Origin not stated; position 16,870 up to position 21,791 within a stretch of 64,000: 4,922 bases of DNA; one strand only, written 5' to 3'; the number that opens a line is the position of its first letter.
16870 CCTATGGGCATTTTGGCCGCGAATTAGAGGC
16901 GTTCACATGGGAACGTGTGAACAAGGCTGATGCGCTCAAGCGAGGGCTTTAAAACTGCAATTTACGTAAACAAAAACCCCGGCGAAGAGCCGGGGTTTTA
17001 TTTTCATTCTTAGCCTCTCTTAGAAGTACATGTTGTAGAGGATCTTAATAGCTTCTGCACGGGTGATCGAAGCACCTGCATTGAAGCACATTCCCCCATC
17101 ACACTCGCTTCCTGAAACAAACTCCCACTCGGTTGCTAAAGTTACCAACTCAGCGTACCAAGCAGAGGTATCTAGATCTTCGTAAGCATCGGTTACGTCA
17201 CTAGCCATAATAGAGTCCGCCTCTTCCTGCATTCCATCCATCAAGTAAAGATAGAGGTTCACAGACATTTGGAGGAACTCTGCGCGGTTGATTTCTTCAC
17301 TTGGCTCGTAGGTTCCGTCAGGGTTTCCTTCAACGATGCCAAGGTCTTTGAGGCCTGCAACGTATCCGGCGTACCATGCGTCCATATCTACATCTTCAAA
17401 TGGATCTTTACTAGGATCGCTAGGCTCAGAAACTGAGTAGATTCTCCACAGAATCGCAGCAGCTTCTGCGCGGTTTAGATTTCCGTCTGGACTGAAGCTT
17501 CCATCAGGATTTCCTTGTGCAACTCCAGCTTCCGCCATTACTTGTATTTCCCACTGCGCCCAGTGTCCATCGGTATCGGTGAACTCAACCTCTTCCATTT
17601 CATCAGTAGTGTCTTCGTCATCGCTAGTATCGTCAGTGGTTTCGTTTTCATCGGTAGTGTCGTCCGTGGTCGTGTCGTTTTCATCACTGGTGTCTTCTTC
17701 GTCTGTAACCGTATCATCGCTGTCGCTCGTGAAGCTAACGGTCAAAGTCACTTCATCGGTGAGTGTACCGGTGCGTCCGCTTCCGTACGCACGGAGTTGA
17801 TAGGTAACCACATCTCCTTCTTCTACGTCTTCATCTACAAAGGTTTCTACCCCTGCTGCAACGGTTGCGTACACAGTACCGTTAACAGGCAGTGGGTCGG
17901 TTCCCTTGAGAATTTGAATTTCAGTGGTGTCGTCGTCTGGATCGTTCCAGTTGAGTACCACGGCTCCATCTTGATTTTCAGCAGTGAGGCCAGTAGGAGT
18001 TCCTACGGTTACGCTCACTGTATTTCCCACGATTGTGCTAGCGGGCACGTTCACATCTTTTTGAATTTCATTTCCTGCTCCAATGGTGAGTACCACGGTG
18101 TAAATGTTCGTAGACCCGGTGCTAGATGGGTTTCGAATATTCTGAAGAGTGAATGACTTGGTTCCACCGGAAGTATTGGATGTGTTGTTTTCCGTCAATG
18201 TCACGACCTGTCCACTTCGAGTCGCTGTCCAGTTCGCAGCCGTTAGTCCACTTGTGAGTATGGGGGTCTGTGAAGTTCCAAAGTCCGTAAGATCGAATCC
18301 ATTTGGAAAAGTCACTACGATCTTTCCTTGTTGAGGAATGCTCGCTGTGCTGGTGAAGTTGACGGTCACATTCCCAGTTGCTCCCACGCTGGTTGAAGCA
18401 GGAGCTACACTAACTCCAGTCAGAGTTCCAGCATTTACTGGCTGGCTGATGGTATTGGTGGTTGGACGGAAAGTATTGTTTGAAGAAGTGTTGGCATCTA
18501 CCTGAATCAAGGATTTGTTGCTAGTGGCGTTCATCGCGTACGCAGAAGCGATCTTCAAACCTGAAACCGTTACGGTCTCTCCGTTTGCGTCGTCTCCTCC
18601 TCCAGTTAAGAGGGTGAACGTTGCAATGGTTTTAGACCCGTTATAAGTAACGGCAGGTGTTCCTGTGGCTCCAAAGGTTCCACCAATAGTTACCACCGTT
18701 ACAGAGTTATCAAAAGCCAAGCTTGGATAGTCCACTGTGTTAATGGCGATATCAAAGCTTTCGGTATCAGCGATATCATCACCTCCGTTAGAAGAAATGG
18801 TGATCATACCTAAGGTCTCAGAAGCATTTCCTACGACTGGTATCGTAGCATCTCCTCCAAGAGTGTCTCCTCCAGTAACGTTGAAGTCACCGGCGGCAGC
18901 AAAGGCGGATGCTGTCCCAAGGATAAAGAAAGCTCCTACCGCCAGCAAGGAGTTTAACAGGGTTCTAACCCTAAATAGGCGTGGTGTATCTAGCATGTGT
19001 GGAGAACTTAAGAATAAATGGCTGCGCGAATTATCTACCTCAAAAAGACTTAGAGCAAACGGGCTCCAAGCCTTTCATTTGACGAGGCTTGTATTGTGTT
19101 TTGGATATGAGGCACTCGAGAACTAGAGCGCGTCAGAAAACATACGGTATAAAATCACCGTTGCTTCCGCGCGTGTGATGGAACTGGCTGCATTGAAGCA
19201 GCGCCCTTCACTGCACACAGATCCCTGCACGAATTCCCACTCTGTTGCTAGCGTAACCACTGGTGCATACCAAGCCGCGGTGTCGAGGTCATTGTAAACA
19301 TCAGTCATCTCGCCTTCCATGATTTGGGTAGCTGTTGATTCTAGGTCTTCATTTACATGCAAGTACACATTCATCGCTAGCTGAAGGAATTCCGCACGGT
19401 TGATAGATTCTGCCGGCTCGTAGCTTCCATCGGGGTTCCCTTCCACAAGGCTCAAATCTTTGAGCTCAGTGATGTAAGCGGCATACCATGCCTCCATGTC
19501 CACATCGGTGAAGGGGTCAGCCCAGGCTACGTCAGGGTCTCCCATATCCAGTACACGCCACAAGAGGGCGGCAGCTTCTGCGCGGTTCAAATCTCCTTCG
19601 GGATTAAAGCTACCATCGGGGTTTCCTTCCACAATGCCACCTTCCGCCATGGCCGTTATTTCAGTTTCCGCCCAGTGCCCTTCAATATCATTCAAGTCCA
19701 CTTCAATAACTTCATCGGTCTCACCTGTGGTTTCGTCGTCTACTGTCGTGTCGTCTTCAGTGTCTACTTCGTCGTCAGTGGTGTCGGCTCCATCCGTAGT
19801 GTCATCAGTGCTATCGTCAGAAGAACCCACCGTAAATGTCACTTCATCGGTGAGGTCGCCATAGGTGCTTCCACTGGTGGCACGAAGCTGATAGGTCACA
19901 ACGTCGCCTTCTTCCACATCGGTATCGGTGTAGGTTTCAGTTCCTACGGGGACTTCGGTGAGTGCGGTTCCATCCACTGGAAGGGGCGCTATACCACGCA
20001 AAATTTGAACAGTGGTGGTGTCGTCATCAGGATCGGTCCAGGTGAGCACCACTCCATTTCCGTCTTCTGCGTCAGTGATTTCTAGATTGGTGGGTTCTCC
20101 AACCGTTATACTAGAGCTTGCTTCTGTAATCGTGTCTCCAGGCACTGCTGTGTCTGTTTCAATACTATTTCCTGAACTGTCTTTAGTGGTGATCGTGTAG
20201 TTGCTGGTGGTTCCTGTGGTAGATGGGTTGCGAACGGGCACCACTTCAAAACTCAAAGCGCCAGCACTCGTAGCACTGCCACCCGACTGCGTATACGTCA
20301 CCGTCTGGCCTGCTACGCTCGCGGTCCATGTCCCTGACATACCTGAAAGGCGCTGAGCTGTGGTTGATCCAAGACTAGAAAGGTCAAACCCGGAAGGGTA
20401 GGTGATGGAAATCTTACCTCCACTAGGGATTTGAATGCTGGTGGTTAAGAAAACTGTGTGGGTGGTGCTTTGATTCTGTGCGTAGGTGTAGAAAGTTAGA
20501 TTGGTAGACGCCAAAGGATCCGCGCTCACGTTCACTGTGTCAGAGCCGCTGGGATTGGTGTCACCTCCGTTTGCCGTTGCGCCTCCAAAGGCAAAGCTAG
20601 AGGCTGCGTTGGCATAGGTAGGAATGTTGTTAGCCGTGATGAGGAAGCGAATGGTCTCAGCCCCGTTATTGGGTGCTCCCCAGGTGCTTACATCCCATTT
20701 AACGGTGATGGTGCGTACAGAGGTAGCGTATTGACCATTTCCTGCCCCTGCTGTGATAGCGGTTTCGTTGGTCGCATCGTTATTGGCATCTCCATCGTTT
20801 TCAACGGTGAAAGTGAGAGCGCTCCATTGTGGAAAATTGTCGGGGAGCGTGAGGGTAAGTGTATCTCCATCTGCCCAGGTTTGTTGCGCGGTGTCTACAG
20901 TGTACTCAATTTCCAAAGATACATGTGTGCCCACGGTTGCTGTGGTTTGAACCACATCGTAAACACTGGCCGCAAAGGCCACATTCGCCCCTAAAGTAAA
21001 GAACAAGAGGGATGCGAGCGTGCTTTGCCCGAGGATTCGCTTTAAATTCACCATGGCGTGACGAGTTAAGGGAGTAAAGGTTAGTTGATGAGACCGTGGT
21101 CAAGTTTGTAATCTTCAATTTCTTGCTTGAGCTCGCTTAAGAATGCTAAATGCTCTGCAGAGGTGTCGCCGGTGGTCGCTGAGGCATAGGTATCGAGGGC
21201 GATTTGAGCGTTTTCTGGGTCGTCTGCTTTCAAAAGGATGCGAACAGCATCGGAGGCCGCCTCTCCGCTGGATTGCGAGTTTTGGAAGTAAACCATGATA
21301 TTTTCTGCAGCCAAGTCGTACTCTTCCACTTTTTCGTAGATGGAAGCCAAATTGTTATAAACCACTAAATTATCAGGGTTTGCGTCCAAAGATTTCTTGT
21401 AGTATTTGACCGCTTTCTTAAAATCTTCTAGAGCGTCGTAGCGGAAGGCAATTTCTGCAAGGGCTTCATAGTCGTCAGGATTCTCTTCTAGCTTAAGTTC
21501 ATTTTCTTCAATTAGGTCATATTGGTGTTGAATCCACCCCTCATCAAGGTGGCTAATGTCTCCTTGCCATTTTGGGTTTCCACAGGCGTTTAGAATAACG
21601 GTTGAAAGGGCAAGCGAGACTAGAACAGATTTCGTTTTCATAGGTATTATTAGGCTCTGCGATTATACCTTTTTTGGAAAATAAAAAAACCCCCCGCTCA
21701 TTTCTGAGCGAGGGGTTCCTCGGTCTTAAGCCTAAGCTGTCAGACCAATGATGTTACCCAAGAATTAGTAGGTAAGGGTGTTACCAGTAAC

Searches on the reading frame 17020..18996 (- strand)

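Call 45: search_protein_families(library=pfam, proteins=[window:17020-18996:-], max_evalue=0.1)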
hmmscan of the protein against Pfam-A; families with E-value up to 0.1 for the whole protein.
window:17020-18996:- (658 aa): 1 family
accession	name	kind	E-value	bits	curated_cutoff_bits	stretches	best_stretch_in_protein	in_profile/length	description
PF00395.25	SLH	-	4.6e-30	103.8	20.8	2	532-574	1-43/44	S-layer homology domain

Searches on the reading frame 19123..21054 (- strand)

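Call 45: search_protein_families(library=pfam, proteins=[window:19123-21054:-], max_evalue=0.1)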
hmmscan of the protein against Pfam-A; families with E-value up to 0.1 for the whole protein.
window:19123-21054:- (643 aa): 2 families
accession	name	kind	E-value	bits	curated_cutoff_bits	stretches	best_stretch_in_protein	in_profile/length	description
PF00395.25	SLH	-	4.1e-25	87.9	20.8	2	455-495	3-44/44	S-layer homology domain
PF17656.6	ChapFlgA_N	-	0.065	14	27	0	41-90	12-64/77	FlgA N-terminal domain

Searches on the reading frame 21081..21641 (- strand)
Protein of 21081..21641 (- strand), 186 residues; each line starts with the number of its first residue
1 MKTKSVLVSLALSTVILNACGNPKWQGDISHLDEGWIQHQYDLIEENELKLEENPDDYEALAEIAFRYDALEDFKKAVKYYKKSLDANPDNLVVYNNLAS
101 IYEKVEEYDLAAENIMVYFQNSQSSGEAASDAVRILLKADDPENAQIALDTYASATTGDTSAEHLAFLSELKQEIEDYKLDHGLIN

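Call 45: search_protein_families(library=pfam, proteins=[window:21081-21641:-], max_evalue=0.1)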
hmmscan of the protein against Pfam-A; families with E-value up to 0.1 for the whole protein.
window:21081-21641:- (186 aa): 20 families
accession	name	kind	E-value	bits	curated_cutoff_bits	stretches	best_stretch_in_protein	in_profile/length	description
PF00515.34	TPR_1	-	6.3e-08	32.6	27.8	2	68-91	11-34/34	Tetratricopeptide repeat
PF13431.12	TPR_17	-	2.9e-07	30.6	24.4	1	80-111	1-32/34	Tetratricopeptide repeat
PF07719.23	TPR_2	-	3e-07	30.5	27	1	59-91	2-34/34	Tetratricopeptide repeat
PF14559.12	TPR_19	-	3.4e-07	30.9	25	1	72-112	5-45/68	Tetratricopeptide repeat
PF13181.12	TPR_8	-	3.6e-07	30.3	25.7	1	60-91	3-34/34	Tetratricopeptide repeat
PF13428.12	TPR_14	-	1.4e-05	25.7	23.5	1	59-100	2-43/44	Tetratricopeptide repeat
PF13176.12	TPR_7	-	2e-05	24.8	27.9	0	68-90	9-31/36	Tetratricopeptide repeat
PF13424.12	TPR_12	-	2.5e-05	24.8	30.1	1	69-113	21-66/77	Tetratricopeptide repeat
PF13432.12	TPR_16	-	0.00052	20.9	32.7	1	69-113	8-52/65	Tetratricopeptide repeat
PF25068.1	ARM_TT21_4th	-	0.00071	20.3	30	1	73-125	14-65/153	Tetratricopeptide repeat protein 21 forth ARM domain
PF13414.12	TPR_11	-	0.0019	18.3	26.8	1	71-104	7-40/42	TPR repeat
PF12569.14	NatA_aux_su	-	0.0033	16.9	33.3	1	54-153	37-130/515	N-terminal acetyltransferase A, auxiliary subunit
PF25064.1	ARM_TT21_5th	-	0.0057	17.4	27.8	1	61-123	7-66/117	TT21 fifth ARM repeats domain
PF24575.1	TPR_Slam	-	0.0086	16.9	35.2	1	69-112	58-101/104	Surface lipoprotein assembly modifier, N-terminal TPR repeats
PF13374.12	TPR_10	-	0.0095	16.4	27.5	0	60-86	4-30/42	Tetratricopeptide repeat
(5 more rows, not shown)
